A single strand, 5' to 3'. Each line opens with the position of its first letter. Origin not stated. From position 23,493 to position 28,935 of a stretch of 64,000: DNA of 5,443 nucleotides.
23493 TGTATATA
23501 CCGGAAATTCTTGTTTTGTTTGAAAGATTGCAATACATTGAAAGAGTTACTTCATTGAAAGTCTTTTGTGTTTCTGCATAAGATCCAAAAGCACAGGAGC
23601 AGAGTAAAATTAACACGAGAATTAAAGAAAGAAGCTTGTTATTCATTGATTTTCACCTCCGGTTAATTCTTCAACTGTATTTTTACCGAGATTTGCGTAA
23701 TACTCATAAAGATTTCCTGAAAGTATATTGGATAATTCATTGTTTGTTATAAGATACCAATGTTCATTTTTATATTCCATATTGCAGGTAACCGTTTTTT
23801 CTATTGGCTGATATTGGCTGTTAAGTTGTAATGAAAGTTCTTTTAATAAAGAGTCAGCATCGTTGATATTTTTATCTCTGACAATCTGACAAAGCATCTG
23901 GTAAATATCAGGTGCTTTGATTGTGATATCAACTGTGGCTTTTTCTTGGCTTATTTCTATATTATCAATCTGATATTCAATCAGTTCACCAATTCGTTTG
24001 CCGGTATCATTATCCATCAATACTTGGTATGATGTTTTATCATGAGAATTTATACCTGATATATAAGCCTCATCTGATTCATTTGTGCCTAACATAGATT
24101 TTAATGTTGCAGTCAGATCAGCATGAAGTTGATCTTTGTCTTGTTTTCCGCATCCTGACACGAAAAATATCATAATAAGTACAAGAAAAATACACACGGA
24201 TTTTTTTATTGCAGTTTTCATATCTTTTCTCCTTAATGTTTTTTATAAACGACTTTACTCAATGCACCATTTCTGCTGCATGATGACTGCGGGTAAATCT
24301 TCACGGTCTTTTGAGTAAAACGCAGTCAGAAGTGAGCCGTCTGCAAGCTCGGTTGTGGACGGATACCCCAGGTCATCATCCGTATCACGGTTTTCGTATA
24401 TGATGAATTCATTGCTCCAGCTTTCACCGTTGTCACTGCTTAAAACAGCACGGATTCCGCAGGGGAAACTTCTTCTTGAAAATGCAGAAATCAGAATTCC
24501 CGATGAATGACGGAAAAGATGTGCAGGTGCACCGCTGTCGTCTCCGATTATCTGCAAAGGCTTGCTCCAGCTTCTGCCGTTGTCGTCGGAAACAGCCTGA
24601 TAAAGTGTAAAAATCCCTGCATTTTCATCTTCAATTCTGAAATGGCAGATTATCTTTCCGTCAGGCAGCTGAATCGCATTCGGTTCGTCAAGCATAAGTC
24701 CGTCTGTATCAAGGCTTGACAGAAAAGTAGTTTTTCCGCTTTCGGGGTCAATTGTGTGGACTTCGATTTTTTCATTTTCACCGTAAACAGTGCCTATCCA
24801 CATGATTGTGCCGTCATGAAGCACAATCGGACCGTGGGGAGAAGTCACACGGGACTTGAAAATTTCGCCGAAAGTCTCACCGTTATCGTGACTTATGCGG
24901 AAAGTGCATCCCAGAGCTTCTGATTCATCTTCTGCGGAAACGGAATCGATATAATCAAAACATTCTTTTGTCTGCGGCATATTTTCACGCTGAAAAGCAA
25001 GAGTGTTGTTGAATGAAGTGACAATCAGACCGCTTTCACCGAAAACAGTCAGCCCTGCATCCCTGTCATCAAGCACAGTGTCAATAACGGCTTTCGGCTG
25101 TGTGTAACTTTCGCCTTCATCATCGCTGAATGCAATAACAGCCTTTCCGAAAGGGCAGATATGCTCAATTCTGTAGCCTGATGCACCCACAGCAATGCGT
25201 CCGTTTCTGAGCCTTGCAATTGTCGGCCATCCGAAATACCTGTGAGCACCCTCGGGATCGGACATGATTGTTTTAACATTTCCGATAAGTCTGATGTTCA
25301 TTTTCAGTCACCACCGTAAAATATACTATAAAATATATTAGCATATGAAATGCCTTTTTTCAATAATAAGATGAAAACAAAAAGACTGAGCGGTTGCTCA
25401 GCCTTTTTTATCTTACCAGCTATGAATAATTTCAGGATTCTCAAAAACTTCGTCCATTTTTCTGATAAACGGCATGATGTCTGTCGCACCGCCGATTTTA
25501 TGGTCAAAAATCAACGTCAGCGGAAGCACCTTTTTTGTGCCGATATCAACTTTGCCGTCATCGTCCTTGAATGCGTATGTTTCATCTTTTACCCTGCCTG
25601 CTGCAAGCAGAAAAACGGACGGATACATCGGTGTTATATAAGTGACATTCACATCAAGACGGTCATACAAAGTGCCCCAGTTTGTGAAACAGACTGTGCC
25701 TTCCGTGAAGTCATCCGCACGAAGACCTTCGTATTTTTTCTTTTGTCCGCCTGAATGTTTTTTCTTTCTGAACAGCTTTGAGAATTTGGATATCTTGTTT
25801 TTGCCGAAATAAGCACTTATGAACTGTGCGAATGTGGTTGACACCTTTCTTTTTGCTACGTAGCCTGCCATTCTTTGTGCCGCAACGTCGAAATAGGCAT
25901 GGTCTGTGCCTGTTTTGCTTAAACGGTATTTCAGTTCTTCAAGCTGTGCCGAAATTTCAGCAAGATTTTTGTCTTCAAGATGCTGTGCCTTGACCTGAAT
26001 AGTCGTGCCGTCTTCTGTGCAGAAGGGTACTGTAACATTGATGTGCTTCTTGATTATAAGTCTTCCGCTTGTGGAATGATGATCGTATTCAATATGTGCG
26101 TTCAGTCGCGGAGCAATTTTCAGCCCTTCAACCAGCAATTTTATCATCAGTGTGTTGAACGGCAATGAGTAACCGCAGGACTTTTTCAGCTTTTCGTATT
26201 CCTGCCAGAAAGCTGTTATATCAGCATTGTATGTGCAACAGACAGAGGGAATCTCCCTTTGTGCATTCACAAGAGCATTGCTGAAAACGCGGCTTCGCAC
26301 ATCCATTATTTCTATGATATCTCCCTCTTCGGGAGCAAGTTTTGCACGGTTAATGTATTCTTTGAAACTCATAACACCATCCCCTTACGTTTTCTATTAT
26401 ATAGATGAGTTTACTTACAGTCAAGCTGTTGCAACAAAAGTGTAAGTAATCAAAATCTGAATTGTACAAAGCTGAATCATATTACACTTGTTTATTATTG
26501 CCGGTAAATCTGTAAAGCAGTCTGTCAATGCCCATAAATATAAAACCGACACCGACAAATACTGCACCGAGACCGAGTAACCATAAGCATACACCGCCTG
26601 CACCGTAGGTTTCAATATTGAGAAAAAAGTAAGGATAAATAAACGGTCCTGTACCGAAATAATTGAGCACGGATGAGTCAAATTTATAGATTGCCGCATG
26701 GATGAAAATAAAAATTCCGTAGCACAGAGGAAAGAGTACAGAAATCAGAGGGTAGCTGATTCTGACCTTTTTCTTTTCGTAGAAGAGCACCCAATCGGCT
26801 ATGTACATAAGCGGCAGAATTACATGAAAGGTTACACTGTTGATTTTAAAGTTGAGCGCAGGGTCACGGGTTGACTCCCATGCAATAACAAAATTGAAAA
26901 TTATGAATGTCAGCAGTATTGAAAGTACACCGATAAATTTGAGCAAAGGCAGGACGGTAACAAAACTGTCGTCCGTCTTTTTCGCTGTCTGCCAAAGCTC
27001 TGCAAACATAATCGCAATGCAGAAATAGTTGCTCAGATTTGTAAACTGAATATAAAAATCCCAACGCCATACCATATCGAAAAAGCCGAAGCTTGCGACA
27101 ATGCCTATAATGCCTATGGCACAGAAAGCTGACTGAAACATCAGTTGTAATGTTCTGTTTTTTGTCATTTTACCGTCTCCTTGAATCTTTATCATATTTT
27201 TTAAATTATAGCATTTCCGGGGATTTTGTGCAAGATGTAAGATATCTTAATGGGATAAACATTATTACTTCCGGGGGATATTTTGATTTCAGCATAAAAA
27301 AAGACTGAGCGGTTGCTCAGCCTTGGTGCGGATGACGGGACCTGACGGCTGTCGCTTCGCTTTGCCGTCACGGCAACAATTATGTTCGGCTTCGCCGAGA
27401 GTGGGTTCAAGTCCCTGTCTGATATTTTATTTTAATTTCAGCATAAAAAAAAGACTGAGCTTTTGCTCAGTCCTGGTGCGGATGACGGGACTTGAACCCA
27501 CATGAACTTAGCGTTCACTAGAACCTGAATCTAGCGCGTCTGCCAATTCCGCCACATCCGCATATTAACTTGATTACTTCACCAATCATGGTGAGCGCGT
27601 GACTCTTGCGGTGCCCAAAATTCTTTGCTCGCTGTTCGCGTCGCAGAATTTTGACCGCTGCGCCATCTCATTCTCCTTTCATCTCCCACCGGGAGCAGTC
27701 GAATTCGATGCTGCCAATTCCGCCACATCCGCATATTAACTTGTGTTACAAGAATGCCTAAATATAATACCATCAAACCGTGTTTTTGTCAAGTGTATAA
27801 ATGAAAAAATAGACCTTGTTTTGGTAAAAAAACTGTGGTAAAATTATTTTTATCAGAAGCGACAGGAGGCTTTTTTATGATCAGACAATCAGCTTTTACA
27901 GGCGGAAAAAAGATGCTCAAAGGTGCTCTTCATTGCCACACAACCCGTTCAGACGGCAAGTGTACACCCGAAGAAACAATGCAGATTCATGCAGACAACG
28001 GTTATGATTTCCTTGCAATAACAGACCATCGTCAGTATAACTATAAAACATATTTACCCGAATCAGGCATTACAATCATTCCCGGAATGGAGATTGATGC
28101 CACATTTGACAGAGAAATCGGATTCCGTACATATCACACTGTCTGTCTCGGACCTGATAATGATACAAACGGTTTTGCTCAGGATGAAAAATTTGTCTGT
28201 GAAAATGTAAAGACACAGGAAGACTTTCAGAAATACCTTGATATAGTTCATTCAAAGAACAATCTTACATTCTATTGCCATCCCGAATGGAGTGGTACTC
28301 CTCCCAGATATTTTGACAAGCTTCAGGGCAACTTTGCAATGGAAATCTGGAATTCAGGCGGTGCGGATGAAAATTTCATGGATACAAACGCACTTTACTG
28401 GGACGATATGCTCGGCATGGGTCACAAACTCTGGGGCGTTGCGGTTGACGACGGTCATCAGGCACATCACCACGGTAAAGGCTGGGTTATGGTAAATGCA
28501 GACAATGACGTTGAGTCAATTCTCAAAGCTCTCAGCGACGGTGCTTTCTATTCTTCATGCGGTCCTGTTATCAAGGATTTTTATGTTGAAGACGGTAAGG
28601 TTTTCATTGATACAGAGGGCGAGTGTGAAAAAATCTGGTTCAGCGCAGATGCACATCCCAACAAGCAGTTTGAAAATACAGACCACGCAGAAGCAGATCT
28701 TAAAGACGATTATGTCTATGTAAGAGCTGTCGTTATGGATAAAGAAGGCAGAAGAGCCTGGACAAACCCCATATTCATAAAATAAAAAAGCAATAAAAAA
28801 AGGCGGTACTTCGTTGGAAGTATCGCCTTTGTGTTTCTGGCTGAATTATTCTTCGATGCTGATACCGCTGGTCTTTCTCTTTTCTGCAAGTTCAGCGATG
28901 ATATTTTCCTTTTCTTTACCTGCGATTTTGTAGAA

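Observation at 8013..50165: Two different cores share the same terminal inverted repeats: a modular, mosaic MITE superfamily at ~1 copy per 9 kb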

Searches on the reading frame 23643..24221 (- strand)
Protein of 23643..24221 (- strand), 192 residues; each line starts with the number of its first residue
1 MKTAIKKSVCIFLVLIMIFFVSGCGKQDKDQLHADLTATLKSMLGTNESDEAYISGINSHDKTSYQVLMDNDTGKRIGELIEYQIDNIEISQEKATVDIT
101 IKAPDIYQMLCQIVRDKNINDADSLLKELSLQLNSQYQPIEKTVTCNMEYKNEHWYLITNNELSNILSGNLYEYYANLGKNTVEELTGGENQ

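Call 57: search_protein_families(library=pfam, proteins=[window:23643-24221:-])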
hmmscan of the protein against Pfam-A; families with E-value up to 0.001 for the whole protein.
window:23643-24221:- (192 aa): 0 families

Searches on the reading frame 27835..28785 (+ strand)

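Call 17: search_protein_families(library=pfam, proteins=[window:27835-28785:+])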
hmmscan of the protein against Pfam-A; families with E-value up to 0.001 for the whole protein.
window:27835-28785:+ (316 aa): 1 family
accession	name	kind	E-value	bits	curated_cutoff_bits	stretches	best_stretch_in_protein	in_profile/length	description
PF02811.25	PHP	-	1.3e-08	35.8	26.4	1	32-151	2-105/164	PHP domain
